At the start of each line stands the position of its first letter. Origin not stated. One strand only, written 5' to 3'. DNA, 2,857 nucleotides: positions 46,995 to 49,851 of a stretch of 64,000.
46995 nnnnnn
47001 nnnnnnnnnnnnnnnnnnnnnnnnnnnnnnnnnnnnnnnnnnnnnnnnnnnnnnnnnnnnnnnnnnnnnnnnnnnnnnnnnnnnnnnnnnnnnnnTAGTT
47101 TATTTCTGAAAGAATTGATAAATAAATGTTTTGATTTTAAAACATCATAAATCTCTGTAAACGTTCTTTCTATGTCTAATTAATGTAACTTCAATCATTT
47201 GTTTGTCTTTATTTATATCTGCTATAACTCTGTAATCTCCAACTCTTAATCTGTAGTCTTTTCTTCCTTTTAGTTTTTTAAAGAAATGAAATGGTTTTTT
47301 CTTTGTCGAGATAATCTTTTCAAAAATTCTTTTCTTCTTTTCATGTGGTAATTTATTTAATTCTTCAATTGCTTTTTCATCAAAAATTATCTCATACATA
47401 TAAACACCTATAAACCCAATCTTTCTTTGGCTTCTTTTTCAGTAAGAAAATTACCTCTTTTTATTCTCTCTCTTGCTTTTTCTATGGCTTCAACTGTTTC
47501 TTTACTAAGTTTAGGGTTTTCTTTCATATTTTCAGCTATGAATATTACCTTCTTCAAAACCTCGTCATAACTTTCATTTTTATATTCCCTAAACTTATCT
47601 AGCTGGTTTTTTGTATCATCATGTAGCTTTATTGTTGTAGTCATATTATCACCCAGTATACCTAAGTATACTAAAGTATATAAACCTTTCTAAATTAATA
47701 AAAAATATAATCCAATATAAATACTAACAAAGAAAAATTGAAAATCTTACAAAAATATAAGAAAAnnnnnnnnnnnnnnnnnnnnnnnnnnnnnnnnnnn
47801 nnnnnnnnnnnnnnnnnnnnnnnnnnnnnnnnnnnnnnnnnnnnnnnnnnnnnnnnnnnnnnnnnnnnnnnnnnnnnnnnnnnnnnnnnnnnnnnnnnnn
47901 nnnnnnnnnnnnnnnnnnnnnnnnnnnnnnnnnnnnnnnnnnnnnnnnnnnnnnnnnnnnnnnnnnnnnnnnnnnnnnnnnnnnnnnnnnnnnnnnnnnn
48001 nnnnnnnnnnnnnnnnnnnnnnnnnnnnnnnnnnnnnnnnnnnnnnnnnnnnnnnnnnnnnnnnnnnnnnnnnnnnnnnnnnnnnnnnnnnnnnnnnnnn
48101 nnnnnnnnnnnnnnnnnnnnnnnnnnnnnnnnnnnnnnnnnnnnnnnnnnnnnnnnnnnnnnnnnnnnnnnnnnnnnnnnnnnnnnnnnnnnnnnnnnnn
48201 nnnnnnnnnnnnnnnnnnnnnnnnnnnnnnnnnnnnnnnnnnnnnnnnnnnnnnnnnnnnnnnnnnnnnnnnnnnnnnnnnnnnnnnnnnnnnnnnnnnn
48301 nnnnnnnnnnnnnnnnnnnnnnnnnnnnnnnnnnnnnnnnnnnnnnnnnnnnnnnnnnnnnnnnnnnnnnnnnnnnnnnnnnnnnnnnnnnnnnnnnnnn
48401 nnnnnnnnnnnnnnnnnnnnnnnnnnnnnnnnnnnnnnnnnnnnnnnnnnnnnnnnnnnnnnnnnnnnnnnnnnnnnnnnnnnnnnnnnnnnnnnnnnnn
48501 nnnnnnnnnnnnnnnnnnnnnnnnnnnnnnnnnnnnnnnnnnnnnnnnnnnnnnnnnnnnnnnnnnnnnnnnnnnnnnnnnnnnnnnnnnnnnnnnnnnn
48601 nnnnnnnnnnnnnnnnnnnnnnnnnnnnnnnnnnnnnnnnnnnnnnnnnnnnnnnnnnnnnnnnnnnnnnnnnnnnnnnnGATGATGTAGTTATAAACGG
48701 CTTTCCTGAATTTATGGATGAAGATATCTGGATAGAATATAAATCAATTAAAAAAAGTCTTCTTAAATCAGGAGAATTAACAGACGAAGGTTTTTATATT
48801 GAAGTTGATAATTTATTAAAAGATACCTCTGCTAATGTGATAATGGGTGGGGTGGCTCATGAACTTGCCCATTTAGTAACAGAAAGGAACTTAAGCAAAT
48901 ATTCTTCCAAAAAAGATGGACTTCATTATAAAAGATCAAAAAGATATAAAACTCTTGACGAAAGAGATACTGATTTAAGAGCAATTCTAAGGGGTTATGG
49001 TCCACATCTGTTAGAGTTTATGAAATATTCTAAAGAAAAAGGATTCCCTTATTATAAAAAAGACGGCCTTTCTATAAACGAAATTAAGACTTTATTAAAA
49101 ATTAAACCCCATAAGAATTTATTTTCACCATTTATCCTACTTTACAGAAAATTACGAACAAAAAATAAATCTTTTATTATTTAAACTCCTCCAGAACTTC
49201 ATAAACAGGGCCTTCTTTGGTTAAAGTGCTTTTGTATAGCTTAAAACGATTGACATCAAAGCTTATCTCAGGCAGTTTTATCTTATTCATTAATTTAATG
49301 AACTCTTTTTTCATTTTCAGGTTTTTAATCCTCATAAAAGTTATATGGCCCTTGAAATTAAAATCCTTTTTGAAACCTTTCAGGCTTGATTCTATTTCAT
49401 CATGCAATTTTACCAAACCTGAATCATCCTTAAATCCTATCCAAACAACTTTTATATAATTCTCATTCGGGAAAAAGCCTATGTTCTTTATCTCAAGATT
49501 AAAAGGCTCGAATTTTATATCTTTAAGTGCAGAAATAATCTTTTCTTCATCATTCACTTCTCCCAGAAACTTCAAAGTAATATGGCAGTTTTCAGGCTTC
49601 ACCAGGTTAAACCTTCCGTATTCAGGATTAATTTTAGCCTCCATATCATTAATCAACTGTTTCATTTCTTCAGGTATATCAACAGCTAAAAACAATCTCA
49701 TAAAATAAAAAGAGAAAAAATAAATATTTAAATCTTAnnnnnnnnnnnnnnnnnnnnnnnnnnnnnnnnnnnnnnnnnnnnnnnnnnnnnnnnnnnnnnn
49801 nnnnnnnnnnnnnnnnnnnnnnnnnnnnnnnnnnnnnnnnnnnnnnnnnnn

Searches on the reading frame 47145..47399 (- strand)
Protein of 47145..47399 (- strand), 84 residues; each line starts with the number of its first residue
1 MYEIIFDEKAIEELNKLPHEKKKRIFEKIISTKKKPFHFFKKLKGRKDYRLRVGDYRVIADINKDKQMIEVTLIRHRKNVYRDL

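Call 45: search_protein_families(library=pfam, max_evalue=0.001, proteins=[window:47145-47399:-])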
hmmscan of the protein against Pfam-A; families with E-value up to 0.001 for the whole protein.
window:47145-47399:- (84 aa): 1 family
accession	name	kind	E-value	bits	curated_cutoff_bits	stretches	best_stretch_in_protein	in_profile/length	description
PF05016.21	ParE_toxin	-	1.3e-07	32.5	23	1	4-81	1-89/89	ParE toxin of type II toxin-antitoxin system, parDE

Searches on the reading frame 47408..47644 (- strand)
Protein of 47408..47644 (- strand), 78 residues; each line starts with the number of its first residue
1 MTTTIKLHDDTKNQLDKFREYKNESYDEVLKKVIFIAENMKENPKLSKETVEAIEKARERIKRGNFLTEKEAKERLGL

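Call 45: search_protein_families(library=pfam, max_evalue=0.001, proteins=[window:47408-47644:-])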
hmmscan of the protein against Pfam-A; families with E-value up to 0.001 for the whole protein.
window:47408-47644:- (78 aa): 1 family
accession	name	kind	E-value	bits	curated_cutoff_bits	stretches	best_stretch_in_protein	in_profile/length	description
PF24434.1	DUF7557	-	5.2e-09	35.8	25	1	2-38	1-36/45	Family of unknown function (DUF7557)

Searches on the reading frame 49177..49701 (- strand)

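Call 45: search_protein_families(library=pfam, max_evalue=0.001, proteins=[window:49177-49701:-])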
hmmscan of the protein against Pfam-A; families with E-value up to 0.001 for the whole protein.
window:49177-49701:- (174 aa): 2 families
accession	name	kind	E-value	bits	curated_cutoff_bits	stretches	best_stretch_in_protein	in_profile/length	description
PF02834.22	LigT_PEase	-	1.2e-25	89.9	23.3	2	7-87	1-87/87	LigT like Phosphoesterase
PF13563.12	2_5_RNA_ligase2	-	4.8e-14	53.1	27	1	38-158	25-148/152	2'-5' RNA ligase superfamily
